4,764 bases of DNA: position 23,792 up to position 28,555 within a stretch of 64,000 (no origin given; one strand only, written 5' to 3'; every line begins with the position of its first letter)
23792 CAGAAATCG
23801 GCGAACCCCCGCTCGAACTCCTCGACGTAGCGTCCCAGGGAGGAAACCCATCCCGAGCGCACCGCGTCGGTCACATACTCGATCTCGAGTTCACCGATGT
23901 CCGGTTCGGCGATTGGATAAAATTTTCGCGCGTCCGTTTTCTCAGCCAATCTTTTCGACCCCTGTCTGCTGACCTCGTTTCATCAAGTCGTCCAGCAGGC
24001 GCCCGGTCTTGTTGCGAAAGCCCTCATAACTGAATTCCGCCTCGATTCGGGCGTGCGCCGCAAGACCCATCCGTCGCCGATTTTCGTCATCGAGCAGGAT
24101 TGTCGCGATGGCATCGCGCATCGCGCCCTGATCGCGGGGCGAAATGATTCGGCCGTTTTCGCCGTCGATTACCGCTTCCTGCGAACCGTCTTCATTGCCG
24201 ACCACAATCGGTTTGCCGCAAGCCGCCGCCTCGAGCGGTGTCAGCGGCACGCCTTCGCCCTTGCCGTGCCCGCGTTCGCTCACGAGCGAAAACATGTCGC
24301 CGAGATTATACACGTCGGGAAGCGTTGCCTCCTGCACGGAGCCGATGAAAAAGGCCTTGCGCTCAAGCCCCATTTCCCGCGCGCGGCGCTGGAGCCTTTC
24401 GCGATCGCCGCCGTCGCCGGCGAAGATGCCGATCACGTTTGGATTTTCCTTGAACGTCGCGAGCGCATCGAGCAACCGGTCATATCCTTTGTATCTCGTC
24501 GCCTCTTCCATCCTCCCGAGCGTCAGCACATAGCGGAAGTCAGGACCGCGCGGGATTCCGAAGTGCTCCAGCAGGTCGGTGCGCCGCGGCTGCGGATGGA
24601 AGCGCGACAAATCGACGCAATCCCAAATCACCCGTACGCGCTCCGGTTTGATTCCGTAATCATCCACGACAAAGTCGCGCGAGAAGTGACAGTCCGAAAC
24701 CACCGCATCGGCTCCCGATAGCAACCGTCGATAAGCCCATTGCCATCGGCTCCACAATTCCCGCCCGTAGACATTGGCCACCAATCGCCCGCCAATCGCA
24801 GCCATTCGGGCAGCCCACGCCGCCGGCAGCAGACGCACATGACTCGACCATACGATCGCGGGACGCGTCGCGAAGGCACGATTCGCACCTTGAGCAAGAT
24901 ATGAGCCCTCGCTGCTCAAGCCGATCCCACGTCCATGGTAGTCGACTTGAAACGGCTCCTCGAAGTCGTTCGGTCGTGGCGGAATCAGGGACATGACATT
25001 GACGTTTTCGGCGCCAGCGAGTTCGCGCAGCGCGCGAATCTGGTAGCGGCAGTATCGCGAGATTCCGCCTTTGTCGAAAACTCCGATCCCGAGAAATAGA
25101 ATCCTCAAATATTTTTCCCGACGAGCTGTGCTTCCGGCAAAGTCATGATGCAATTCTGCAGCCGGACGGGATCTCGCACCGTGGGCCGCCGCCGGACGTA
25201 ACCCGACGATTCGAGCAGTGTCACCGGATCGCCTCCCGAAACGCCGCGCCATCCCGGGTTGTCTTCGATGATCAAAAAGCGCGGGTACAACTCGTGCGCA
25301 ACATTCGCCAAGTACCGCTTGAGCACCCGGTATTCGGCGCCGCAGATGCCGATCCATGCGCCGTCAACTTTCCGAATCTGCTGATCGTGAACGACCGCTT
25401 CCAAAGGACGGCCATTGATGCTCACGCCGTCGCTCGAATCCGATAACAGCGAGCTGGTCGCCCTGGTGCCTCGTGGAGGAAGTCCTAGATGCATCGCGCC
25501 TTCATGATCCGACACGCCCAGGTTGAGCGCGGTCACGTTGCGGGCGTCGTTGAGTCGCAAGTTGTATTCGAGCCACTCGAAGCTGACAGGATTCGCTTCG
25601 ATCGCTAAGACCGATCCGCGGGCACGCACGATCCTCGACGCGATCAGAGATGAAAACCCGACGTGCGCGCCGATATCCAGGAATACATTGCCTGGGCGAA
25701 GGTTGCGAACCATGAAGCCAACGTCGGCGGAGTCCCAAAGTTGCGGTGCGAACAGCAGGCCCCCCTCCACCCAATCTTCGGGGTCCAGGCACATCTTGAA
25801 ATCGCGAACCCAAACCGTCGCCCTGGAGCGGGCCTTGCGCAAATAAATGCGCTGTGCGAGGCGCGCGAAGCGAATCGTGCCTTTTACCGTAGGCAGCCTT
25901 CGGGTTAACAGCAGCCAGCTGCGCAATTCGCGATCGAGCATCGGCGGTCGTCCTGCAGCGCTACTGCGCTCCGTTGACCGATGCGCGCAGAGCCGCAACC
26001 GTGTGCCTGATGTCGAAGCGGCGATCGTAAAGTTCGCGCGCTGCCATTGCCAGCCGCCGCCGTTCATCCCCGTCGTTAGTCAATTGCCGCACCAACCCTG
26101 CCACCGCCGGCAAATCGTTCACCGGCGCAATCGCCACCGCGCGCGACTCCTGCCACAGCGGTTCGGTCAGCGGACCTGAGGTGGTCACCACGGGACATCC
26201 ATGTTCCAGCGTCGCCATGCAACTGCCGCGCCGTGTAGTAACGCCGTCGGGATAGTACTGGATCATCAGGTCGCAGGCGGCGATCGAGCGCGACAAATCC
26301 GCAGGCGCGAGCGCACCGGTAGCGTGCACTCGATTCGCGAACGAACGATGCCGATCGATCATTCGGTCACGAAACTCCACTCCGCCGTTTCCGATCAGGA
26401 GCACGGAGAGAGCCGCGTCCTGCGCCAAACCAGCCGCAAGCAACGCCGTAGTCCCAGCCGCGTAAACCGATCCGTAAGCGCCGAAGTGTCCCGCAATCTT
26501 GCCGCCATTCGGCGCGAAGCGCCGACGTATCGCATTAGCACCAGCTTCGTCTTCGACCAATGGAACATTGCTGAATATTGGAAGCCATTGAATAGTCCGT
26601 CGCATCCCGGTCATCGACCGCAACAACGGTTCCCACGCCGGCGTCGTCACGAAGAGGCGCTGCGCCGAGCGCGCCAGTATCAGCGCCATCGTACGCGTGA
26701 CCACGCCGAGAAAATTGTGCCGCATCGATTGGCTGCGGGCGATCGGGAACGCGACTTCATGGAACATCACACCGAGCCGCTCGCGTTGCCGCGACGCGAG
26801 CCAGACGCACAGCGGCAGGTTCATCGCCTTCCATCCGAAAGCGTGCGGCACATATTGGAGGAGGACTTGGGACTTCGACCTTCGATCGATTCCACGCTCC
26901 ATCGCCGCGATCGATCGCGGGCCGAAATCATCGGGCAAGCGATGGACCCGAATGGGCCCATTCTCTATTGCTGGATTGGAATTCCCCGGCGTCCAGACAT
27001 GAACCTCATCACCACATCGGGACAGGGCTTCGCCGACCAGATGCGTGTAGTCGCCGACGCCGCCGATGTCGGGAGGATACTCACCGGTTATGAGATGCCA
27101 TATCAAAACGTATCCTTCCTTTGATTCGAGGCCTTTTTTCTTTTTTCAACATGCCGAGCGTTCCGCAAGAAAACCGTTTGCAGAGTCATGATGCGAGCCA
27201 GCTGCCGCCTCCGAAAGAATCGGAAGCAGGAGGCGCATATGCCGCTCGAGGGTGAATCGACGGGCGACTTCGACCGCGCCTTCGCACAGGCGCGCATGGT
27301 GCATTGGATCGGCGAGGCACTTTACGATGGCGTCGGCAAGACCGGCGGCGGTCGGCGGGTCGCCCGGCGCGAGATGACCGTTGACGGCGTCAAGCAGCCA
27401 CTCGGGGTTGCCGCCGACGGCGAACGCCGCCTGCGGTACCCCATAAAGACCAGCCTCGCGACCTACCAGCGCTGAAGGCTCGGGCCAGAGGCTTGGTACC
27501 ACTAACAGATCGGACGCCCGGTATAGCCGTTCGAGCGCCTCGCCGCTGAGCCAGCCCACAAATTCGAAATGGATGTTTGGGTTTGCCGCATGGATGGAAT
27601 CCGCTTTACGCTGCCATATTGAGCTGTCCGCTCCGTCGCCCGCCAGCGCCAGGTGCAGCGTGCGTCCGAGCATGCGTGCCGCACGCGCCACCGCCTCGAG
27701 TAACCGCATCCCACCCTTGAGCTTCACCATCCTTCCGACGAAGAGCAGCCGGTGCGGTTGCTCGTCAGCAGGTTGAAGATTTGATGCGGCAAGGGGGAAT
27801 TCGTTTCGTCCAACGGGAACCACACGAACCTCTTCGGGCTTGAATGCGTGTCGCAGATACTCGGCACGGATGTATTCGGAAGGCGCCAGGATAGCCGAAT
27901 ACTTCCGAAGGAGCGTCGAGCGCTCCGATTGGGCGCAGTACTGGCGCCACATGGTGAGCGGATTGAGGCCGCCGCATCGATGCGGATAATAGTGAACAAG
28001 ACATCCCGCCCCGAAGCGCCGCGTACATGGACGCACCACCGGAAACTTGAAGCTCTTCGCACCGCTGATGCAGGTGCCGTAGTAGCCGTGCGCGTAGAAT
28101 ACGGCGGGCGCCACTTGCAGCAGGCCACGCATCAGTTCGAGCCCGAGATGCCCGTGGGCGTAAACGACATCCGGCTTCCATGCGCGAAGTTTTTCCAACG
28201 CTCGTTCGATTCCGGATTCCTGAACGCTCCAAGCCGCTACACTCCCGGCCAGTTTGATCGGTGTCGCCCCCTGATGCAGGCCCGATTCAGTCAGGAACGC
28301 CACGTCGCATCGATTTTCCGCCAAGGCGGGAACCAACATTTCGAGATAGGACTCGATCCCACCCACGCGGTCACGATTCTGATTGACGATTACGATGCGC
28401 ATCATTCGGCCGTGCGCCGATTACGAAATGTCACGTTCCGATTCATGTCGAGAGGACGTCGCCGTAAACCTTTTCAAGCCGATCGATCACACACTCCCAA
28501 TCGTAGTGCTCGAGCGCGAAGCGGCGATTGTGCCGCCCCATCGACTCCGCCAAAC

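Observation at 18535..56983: About 37 kb single-strand polysaccharide biosynthesis/export locus with unusually many GT4 and FkbM genes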

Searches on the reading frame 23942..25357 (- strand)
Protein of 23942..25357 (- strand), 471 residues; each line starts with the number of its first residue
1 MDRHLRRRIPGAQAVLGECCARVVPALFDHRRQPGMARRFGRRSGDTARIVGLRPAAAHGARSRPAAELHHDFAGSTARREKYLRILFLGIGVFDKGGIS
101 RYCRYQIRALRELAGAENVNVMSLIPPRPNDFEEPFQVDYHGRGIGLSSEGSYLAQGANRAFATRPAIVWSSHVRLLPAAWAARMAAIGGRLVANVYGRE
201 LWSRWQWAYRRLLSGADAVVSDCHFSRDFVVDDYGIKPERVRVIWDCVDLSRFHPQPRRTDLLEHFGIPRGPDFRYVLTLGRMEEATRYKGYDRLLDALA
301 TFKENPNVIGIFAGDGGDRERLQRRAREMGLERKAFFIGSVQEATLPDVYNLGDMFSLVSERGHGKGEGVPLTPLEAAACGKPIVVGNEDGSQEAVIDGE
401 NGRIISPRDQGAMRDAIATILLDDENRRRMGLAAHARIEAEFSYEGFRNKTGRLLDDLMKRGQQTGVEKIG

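Call 6: search_protein_families(library=pfam, proteins=[window:23942-25357:-], max_evalue=0.01)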
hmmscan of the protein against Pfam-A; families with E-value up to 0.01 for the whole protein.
window:23942-25357:- (471 aa): 6 families
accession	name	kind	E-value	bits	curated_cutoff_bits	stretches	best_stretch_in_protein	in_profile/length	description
PF00534.26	Glycos_transf_1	-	4.2e-32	111.5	26.4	1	273-434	14-169/172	Glycosyl transferases group 1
PF13692.12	Glyco_trans_1_4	-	1.3e-24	87.5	27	1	276-422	3-141/142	Glycosyl transferases group 1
PF13439.12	Glyco_transf_4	-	2.5e-13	50.8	28.5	1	97-252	2-170/170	Glycosyltransferase Family 4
PF13524.12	Glyco_trans_1_2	-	3.7e-09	37.1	25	1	334-445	28-136/144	Glycosyl transferase-like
PF13579.12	Glyco_trans_4_4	-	1.5e-08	35.6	29.7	1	97-244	1-155/158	Glycosyl transferase 4-like domain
PF20706.3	GT4-conflict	-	0.0039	16.6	26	0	368-443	292-377/385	Family 4 Glycosyltransferase in conflict systems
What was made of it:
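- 23942..25108 (-): GT4-like glycosyltransferase h (framework gene). PF00534 E 4e-32 (call 6).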

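Call 60: search_protein_families(library=ncbifam, proteins=[window:23942-25108:-], max_evalue=0.00001)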
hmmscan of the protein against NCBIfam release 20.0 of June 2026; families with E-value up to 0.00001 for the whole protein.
window:23942-25108:- (388 aa): 19 families
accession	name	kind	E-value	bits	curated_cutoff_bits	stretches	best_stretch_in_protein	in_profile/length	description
TIGR03088.1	stp2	hypoth_equivalog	1.9e-27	96.3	409.05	1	141-368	142-366/374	TIGR03088 family PEP-CTERM/XrtA system glycosyltransferase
TIGR03449.1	mycothiol_MshA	equivalog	9.9e-23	80.7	462.5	1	110-364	143-392/406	D-inositol-3-phosphate glycosyltransferase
TIGR04063.1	stp3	hypoth_equivalog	4.7e-22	78.4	442.05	1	130-358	155-378/397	TIGR04063 family PEP-CTERM/XrtA system glycosyltransferase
NF041876.1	EPS_EpsE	equivalog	3e-20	72.8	400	1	154-361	184-382/389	exopolysaccharide biosynthesis GT4 family glycosyltransferase EpsE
TIGR02149.1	glgA_Coryne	subfamily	4.4e-18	65.6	302.4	1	123-372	135-387/391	glycogen synthase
TIGR04047.1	MSMEG_0565_glyc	hypoth_equivalog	1.6e-15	57.1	259.85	1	128-358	134-357/373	MSMEG_0565 family glycosyltransferase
TIGR03999.1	thiol_BshA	equivalog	2.2e-15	56.5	273.7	1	156-363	167-361/375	N-acetyl-alpha-D-glucosaminyl L-malate synthase BshA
NF007640.0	PRK10307.1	subfamily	8.4e-13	48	276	1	149-362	187-394/411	WcaI family glycosyltransferase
NF053787.1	GlcN_PG_synth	equivalog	4.4e-11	42.2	480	1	282-362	269-346/361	N-acetylglucosaminyl phosphatidylglycerol synthase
NF047684.1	TeichurnBiosyTuaC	equivalog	5.1e-11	42.1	550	1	164-361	193-375/391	teichuronic acid biosynthesis protein TuaC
NF038229.1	Glyco4_Geo_Pelo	equivalog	2.6e-10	39.9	400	1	207-371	174-332/338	GPMC system family 4 glycosyltransferase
TIGR02472.1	sucr_P_syn_N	equivalog_domain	1.1e-09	37.6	576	1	285-363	351-429/439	sucrose-phosphate synthase, putative, glycosyltransferase domain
TIGR04157.1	glyco_rSAM_CFB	subfamily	5e-09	35.6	400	1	127-368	164-402/406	TIGR04157 family glycosyltransferase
NF050063.1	ProtGlycPglJ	equivalog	6.9e-08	32.1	500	1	127-355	139-347/363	N-acetylgalactosamine-N,N'-diacetylbacillosaminyl-diphospho-undecaprenol 4-alpha-N-acetylgalactosaminyltransferase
NF038298.1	EPS_HpsO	equivalog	1.2e-07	30.9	575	1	164-360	177-372/388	hormogonium polysaccharide biosynthesis glycosyltransferase HpsO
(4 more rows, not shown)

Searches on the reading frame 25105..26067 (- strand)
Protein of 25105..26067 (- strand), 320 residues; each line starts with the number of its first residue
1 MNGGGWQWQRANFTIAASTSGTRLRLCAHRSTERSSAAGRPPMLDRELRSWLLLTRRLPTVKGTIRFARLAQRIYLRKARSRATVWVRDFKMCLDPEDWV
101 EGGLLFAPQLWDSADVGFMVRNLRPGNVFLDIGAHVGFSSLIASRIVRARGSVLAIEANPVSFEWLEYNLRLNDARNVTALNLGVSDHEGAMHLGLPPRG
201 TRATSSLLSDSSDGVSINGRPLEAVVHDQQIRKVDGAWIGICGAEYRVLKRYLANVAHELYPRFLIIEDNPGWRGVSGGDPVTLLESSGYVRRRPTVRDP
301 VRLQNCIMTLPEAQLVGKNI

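Call 5: search_protein_families(library=pfam, proteins=[window:25105-26067:-], max_evalue=0.01)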
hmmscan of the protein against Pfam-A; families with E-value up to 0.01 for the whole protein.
window:25105-26067:- (320 aa): 3 families
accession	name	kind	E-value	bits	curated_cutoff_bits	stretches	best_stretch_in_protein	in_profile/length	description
PF05050.19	Methyltransf_21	-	2e-09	38.3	22.7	1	131-250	1-130/173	Methyltransferase FkbM domain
PF02475.24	TRM5-TYW2_MTfase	-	2e-06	28.3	28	1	119-180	30-91/164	TRM5/TYW2 methyltransferase domain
PF01135.25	PCMT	-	0.0021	18.3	20.3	1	122-179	70-127/210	Protein-L-isoaspartate(D-aspartate) O-methyltransferase (PCMT)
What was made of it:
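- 25105..25941 (-): FkbM methyltransferase 2 (framework gene). PF05050 E 2e-9 (call 5).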

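Call 60: search_protein_families(library=ncbifam, proteins=[window:25105-25941:-], max_evalue=0.00001)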
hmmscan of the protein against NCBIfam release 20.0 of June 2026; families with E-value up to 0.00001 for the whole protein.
window:25105-25941:- (278 aa): 2 families
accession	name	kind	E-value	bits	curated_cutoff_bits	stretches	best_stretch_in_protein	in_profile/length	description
TIGR01444.1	fkbM_fam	subfamily_domain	1.4e-19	70.9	37.7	1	86-220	1-136/143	FkbM family methyltransferase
TIGR02469.1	CbiT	equivalog_domain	4.1e-07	30.3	78.3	1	80-143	16-78/124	precorrin-6Y C5,15-methyltransferase (decarboxylating) subunit CbiT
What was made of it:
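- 25105..25941 (-): TIGR01444 70.9 bits (call 60).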

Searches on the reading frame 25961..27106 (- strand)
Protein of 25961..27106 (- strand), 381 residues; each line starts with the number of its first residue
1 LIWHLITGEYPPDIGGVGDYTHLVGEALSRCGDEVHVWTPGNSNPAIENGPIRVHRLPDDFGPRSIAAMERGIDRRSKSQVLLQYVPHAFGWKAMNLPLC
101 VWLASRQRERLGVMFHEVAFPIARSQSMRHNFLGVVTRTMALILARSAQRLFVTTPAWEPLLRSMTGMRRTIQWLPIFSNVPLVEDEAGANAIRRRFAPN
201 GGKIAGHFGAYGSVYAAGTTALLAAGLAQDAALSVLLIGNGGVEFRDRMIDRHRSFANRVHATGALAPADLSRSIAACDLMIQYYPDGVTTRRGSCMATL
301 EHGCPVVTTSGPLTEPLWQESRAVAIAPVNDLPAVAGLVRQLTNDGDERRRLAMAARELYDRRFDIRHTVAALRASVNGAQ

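Call 5: search_protein_families(library=pfam, proteins=[window:25961-27106:-], max_evalue=0.01)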
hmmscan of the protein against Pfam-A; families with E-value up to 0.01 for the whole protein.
window:25961-27106:- (381 aa): 5 families
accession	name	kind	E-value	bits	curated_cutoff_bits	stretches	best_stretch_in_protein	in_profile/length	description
PF13579.12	Glyco_trans_4_4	-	2.9e-08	34.6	29.7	1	15-169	1-148/158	Glycosyl transferase 4-like domain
PF13439.12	Glyco_transf_4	-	2.5e-06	28.1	28.5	1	14-169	1-155/170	Glycosyltransferase Family 4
PF13524.12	Glyco_trans_1_2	-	1.1e-05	25.8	25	1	236-373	18-142/144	Glycosyl transferase-like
PF13692.12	Glyco_trans_1_4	-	0.00054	20.7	27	1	230-345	32-142/142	Glycosyl transferases group 1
PF05410.19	Peptidase_C31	-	0.0014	19.1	25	0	112-187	18-85/105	Porcine arterivirus-type cysteine proteinase alpha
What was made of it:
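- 25961..27106 (-): GT4-like glycosyltransferase g (framework gene; weakest GT call). PF13579 34.6 bits and PF13524 25.8 bits, both just above cut-off (call 5).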

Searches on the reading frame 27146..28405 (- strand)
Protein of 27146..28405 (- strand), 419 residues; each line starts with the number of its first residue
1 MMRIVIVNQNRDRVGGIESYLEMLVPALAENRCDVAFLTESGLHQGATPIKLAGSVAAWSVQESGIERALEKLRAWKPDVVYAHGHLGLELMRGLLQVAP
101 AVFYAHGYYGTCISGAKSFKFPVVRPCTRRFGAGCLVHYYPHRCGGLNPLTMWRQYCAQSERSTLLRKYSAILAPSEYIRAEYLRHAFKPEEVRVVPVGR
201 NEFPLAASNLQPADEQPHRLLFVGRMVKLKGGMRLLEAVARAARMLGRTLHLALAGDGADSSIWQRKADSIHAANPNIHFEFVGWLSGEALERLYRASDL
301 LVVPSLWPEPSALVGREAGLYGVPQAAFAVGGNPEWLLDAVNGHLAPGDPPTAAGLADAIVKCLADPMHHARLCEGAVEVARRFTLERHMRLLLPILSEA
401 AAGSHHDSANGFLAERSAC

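Call 5: search_protein_families(library=pfam, proteins=[window:27146-28405:-], max_evalue=0.01)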
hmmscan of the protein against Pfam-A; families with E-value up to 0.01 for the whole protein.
window:27146-28405:- (419 aa): 4 families
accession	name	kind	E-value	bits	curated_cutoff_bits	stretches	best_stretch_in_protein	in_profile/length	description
PF00534.26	Glycos_transf_1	-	7.4e-21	74.9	26.4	1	213-375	11-167/172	Glycosyl transferases group 1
PF13692.12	Glyco_trans_1_4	-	3.3e-19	70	27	1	218-366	2-142/142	Glycosyl transferases group 1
PF13439.12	Glyco_transf_4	-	7.2e-15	55.9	28.5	1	14-199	1-165/170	Glycosyltransferase Family 4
PF13579.12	Glyco_trans_4_4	-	1.4e-10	42.2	29.7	1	15-199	1-158/158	Glycosyl transferase 4-like domain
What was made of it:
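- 27146..28405 (-): GT4-like glycosyltransferase f (variable among close relatives). PF00534 E 7e-21 (call 5).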
